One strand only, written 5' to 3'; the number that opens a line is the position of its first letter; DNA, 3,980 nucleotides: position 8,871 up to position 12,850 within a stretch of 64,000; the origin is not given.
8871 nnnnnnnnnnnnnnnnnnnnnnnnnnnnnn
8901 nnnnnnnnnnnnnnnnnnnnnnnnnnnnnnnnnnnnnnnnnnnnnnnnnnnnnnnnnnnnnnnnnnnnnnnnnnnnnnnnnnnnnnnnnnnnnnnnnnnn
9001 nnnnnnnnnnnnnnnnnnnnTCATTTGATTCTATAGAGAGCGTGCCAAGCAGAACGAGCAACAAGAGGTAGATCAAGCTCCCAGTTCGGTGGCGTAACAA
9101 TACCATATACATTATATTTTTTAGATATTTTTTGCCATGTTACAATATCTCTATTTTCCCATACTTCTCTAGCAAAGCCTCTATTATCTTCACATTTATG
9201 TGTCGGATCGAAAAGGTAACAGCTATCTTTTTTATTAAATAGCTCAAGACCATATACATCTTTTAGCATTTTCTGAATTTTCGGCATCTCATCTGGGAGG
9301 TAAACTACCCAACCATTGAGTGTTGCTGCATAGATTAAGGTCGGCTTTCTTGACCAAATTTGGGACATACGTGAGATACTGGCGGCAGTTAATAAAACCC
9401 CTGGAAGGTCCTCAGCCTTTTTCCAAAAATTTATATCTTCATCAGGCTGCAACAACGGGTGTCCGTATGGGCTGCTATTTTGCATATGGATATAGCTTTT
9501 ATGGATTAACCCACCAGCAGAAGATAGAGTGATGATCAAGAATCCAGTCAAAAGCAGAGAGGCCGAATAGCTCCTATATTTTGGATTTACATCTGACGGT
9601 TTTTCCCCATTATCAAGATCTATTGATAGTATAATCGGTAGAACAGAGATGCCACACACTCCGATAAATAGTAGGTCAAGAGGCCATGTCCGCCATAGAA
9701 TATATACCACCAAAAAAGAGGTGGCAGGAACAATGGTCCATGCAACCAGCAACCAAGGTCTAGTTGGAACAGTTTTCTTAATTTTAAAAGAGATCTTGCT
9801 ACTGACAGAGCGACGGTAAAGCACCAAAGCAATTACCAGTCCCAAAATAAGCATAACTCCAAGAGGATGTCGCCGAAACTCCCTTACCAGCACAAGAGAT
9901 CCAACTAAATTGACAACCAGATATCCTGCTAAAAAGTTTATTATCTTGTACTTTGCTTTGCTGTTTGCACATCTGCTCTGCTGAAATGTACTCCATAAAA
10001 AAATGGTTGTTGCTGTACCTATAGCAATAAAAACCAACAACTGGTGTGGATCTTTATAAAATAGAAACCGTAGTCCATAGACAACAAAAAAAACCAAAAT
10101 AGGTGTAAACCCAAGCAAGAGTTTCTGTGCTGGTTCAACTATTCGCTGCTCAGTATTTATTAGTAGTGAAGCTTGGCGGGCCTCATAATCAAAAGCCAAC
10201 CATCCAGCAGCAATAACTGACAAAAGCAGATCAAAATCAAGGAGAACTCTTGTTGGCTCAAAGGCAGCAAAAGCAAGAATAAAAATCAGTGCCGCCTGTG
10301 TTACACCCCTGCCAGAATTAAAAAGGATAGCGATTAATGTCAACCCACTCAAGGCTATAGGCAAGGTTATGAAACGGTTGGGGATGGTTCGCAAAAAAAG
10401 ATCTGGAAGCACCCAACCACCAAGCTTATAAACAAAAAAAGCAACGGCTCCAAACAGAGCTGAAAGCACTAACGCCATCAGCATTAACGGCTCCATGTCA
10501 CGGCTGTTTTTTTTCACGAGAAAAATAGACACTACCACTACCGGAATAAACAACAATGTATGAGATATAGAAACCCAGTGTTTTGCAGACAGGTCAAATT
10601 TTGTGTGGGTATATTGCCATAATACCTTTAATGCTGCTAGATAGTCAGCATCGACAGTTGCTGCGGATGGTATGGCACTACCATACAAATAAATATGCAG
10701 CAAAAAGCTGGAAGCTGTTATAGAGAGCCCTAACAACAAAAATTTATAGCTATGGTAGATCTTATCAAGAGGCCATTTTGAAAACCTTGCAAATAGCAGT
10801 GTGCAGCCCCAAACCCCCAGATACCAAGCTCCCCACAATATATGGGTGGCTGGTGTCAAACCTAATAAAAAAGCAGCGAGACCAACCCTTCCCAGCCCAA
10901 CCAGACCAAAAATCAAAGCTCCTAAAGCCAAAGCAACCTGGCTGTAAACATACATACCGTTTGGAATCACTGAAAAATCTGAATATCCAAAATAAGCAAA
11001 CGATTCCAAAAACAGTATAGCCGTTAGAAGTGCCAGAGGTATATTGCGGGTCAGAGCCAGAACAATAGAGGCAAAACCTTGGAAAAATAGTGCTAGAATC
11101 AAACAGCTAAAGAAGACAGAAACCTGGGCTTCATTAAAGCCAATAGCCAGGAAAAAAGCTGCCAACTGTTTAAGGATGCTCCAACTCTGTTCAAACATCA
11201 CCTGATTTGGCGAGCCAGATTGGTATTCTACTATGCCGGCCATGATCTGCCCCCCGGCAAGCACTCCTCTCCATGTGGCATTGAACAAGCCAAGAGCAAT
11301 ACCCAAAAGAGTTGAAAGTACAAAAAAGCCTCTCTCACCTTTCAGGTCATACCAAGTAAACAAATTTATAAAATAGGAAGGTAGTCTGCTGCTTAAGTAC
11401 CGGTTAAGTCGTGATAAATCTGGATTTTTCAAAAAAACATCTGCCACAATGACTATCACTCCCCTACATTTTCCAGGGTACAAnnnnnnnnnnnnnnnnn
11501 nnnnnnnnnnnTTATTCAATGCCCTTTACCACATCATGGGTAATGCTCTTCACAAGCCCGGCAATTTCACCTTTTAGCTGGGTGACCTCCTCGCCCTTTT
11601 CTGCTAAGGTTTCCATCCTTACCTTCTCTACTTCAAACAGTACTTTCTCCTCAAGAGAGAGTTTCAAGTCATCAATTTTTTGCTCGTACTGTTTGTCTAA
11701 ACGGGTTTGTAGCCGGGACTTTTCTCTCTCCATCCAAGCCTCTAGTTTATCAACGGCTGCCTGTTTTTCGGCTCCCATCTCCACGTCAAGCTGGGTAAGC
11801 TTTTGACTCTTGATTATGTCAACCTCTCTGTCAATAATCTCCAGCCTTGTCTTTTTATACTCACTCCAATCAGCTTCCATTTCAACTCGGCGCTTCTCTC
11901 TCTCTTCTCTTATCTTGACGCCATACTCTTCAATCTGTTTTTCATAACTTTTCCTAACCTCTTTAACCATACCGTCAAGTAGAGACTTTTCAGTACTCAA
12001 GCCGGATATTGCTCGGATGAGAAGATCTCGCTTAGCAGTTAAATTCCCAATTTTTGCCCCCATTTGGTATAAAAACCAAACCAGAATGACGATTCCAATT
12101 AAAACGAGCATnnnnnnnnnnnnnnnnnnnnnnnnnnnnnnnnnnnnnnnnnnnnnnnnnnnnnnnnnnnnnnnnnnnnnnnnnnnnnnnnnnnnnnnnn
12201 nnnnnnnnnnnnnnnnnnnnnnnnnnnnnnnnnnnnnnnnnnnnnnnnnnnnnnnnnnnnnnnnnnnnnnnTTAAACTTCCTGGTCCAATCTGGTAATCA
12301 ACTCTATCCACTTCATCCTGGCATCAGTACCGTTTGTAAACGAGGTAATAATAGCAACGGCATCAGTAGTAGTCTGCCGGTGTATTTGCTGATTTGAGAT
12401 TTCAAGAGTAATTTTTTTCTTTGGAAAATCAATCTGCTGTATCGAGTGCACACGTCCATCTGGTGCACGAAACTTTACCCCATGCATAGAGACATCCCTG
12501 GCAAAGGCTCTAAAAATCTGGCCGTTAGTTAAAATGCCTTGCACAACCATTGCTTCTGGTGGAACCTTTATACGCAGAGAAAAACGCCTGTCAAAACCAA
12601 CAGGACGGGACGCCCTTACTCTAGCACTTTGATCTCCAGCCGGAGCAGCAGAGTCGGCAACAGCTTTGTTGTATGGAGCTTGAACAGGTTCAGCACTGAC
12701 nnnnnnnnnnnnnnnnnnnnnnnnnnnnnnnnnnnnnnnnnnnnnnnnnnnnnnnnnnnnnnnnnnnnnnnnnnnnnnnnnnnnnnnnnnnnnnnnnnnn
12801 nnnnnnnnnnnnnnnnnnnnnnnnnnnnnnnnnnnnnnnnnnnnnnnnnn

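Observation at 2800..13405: PilZ-fronted ~10.6-kb operon: c-di-GMP receptor + Arn-like lipid-carrier glycosylation genes + three methylating enzymes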

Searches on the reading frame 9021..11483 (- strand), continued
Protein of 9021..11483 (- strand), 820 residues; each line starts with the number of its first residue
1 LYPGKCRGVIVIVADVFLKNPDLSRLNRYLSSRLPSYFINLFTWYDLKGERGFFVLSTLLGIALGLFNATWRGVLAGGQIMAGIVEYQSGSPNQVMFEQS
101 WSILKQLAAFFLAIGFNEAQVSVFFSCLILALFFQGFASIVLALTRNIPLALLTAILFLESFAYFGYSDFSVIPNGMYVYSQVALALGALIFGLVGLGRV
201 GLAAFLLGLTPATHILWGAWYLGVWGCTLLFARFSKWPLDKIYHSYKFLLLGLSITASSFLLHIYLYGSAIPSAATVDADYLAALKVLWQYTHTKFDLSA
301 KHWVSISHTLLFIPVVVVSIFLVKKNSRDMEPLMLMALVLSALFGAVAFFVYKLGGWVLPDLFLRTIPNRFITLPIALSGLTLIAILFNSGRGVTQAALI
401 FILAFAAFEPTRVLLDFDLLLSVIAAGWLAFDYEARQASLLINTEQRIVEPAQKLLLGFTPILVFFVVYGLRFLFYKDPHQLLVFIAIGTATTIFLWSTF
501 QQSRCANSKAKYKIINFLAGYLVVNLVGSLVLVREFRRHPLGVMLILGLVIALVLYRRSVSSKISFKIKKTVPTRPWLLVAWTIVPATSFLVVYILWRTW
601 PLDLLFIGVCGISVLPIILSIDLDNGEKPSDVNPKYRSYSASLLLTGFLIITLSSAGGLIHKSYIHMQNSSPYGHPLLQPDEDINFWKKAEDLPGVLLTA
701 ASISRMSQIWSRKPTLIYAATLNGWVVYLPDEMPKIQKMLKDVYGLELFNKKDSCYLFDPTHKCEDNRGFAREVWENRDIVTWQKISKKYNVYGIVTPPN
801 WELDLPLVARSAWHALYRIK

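Call 64: find_encoding_contigs(protein=P0019, flank=8000, max_places=2)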
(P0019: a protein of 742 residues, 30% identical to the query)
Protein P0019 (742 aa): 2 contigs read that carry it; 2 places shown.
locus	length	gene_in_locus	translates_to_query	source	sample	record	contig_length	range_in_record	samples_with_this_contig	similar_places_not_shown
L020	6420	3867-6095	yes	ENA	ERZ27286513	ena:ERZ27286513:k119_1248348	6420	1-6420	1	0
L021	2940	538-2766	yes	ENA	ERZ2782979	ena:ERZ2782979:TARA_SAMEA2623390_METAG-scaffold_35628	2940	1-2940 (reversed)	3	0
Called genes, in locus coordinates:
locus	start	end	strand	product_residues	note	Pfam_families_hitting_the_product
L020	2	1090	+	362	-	?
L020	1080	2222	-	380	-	PF27908:Lept_O_ant_chp1 (weak)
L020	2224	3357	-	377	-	PF13439:Glyco_transf_4, PF00534:Glycos_transf_1, PF13692:Glyco_trans_1_4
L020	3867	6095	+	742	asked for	-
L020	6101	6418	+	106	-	?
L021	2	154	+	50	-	?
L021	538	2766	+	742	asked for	-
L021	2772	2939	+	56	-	?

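Call 86: find_encoding_contigs(protein=P0011, flank=8000, max_places=1)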
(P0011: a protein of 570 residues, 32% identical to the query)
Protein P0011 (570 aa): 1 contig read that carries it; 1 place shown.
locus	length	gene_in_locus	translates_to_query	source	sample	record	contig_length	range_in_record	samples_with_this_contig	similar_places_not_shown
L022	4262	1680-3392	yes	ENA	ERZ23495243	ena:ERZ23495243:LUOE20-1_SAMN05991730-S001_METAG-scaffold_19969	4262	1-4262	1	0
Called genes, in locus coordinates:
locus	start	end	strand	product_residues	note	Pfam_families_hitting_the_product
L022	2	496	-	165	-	?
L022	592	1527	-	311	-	-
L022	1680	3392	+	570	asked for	-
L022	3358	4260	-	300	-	?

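Call 87: find_encoding_contigs(protein=P0013, flank=8000, max_places=1)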
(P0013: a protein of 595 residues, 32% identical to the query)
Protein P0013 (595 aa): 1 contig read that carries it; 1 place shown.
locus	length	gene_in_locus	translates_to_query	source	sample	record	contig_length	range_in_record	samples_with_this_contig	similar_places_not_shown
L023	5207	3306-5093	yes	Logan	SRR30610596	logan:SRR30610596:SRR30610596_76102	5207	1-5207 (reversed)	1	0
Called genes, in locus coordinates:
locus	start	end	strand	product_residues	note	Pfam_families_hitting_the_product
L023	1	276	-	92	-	?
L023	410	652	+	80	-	-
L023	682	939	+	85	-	PF04226:Transgly_assoc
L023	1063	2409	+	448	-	PF00070:Pyr_redox (faint), PF00890:FAD_binding_2 (weak), PF13450:NAD_binding_8, PF01593:Amino_oxidase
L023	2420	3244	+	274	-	PF00990:GGDEF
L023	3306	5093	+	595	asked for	-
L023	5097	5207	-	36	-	?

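Call 88: find_encoding_contigs(protein=P0014, flank=8000, max_places=1)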
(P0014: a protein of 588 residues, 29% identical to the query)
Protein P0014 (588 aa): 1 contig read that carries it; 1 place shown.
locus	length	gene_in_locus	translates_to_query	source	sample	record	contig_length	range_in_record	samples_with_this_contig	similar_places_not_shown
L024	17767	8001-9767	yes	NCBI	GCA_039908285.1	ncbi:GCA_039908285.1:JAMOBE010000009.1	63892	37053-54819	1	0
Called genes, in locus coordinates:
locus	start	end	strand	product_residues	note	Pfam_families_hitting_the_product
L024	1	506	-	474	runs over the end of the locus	PF01225:Mur_ligase, PF08245:Mur_ligase_M, PF02875:Mur_ligase_C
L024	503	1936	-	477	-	PF01225:Mur_ligase, PF08245:Mur_ligase_M, PF02875:Mur_ligase_C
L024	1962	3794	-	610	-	PF03717:PBP_dimer, PF00905:Transpeptidase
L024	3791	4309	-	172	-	-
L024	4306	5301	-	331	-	PF01795:Methyltransf_5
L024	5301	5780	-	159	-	PF02381:MraZ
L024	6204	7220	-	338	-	-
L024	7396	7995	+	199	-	PF00484:Pro_CA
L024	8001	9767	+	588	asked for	-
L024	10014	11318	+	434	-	PF05711:TylF (faint)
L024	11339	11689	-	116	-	PF01047:MarR, PF12802:MarR_2, PF13463:HTH_27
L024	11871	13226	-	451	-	PF21337:Peptidase_M17_N_1, PF00883:Peptidase_M17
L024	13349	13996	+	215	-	PF02798:GST_N, PF13409:GST_N_2, PF13417:GST_N_3, PF13410:GST_C_2 (weak)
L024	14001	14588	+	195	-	PF03602:Cons_hypoth95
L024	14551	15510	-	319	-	PF03781:FGE-sulfatase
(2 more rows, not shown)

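Call 89: find_encoding_contigs(protein=P0016, flank=8000, max_places=1)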
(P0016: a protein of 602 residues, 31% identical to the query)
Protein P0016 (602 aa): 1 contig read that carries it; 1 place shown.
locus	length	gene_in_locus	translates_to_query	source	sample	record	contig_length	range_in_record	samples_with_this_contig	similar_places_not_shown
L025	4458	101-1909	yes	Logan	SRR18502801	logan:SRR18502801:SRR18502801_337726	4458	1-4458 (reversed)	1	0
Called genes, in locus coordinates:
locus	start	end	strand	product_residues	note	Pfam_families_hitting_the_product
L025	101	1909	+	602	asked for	-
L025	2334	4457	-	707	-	?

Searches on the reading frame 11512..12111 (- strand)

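Call 3: search_protein_families(library=pfam, proteins=[window:11512-12111:-], max_evalue=0.01)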
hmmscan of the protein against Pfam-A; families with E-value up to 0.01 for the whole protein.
window:11512-12111:- (199 aa): 0 families

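Call 4: search_protein_families(library=ncbifam, proteins=[window:11512-12111:-], max_evalue=0.01)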
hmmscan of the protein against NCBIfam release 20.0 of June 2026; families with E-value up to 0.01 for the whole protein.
window:11512-12111:- (199 aa): 1 family
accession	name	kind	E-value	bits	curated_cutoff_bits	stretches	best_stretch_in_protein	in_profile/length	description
TIGR03654.1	L6_bact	equivalog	0.0003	20.6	168.55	1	40-116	66-137/175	50S ribosomal protein L6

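Call 9: search_protein_families(library=pfam, proteins=[window:11512-12111:-], max_evalue=10)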
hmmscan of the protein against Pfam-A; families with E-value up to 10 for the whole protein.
window:11512-12111:- (199 aa): 7 families
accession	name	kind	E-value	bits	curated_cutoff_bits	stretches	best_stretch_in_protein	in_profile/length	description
PF22276.1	SlmA-like_C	-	0.016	15.7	27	1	128-189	34-95/117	Tetracyclin repressor-like, C-terminal domain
PF15665.10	FAM184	-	0.075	13.1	32.7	1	54-171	77-186/211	Family with sequence similarity 184, A and B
PF10066.14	DUF2304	-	0.14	12.9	25.5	1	1-36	66-101/106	Uncharacterized conserved protein (DUF2304)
PF08810.16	KapB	-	0.15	12.7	26.3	1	50-93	61-104/112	Kinase associated protein B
PF20003.4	fvmX5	-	0.48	10.7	24.2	1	116-180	110-170/187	FtsH ternary system domain X5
PF13476.12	AAA_23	-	1.2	10.2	27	1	51-188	62-198/201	AAA domain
PF17649.6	VPS38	-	5.6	6.2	25.2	1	99-167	177-243/424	Vacuolar protein sorting 38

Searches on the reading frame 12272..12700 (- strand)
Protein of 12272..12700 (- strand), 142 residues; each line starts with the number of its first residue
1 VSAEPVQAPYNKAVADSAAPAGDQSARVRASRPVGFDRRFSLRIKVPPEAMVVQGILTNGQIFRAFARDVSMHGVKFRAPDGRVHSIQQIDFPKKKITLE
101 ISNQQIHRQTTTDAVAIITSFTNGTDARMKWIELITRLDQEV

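Call 9: search_protein_families(library=pfam, proteins=[window:12272-12700:-], max_evalue=10)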
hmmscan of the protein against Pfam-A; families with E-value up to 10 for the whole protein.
window:12272-12700:- (142 aa): 3 families
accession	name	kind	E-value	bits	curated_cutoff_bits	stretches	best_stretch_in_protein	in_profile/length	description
PF07238.19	PilZ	-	0.013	16.3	22.5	1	38-88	2-41/102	PilZ domain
PF24307.1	DUF7486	-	0.019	14.9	27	1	50-107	89-148/154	Family of unknown function (DUF7486)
PF25783.1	BigA_beta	-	0.057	13.7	24.3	1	100-130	7-40/84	BigA beta sandwich domain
